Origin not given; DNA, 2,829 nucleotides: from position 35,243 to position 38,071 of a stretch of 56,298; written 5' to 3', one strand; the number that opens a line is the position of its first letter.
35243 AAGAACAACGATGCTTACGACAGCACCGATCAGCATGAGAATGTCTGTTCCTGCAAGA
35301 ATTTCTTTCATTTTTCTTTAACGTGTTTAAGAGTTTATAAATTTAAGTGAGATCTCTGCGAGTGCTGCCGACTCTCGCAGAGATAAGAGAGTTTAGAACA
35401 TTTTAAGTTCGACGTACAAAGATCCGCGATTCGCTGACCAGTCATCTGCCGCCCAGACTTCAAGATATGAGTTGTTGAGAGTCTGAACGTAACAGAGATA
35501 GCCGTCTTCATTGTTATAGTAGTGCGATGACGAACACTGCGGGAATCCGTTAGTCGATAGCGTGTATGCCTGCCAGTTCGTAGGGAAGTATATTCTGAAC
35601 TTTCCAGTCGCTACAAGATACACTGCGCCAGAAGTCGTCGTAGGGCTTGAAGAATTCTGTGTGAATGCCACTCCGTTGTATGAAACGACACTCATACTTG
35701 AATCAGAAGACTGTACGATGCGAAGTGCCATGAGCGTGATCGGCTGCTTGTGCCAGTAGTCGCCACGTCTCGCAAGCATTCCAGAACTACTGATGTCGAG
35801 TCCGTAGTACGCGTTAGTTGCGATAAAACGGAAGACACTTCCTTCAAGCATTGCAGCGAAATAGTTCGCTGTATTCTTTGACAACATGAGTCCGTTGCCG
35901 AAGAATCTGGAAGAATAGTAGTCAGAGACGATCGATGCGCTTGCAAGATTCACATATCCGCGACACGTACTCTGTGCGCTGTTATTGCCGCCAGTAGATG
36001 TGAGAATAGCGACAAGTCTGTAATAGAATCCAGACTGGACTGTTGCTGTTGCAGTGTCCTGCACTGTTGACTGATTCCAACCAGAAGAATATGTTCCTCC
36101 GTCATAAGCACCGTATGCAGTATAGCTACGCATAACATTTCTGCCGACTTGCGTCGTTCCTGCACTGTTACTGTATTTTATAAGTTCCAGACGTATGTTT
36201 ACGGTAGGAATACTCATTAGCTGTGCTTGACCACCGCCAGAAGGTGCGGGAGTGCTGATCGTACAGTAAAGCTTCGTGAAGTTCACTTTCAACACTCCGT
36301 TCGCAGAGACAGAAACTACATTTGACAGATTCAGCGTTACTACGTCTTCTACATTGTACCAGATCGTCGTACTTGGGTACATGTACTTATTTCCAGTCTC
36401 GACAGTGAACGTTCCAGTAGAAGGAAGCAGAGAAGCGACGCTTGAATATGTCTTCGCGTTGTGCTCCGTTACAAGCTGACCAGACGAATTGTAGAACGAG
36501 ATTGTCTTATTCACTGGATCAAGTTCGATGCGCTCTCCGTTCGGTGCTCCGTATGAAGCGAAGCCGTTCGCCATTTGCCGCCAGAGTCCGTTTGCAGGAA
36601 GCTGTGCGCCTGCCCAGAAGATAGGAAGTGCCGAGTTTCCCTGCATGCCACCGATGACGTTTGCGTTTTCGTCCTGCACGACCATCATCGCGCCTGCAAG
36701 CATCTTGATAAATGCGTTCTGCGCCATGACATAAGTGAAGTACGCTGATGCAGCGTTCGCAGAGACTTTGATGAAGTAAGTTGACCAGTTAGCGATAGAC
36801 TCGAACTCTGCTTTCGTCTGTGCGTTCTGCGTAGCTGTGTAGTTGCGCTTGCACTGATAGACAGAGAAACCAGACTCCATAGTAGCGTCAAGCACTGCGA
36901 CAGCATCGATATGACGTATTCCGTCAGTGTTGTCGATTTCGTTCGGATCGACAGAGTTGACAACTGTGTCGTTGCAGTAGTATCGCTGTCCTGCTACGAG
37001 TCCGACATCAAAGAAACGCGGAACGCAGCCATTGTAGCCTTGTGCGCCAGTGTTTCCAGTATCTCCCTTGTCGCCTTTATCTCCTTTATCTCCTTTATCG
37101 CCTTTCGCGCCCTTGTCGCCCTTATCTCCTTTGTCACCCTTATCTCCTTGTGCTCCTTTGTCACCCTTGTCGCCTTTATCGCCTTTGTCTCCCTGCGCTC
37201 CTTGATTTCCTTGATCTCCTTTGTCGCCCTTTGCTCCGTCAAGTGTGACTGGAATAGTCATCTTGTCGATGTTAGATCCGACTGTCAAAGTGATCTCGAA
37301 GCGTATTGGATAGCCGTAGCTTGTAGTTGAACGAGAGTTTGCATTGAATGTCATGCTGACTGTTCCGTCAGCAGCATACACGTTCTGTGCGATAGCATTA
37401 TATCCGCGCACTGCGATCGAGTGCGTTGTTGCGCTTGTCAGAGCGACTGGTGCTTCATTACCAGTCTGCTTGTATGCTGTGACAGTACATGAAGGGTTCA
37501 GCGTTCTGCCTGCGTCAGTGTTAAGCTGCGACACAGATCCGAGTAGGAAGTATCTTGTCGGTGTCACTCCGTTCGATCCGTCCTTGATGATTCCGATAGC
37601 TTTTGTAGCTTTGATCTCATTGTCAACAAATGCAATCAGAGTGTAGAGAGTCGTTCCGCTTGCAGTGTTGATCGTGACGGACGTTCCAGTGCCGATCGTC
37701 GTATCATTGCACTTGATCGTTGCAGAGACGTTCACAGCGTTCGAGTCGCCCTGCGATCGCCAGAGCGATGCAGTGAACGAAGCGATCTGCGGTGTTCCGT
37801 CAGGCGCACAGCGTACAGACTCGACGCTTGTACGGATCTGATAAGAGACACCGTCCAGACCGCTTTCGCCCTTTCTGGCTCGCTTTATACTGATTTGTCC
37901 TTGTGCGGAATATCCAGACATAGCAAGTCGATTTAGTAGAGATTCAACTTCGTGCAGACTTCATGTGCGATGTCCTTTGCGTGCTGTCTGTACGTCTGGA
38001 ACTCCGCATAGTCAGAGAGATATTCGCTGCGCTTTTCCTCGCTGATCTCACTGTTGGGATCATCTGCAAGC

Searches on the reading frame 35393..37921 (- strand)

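Call 63: search_protein_families(library=phrogs, proteins=[window:35393-37921:-], max_evalue=0.00001)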
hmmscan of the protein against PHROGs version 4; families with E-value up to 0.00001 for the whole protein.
window:35393-37921:- (842 aa): 20 families
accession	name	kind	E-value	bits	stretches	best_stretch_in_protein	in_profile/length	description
phrog_366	-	tail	8.5e-17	62.7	1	225-324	308-388/474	tail fiber protein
phrog_3904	-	tail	2.6e-15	56.8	1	32-293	65-289/1086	tail fiber protein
phrog_38806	-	unknown function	9.7e-15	55.7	1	226-298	64-136/285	-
phrog_5073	-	tail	2e-14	54.5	1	229-313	291-377/519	tail fiber protein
phrog_6320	-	tail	3.3e-14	53.6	1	229-298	98-182/745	tail fiber protein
phrog_33406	-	tail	2.2e-12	47.1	1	226-298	182-254/651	tail fiber protein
phrog_819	-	tail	4e-12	46.2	1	228-295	534-601/1024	tail protein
phrog_8745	-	tail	2.1e-11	42.9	1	228-297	1400-1469/1803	tail fiber protein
phrog_17587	-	tail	1.1e-10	41.6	1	224-295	352-423/641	tail fiber protein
phrog_13892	-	tail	7.2e-09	36.2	1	256-295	45-84/676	minor tail protein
phrog_10972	-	tail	1.1e-08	36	0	252-297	156-201/343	tail fiber protein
phrog_1658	-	unknown function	1.6e-08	35.6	1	227-296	44-116/239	-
phrog_32123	-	unknown function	3.3e-08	33.3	1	228-298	220-290/532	-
phrog_3420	-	unknown function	1.4e-07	30.5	1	189-298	3-109/929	-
phrog_1806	-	tail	4.4e-07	30.5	1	228-298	147-221/276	collagen like minor tail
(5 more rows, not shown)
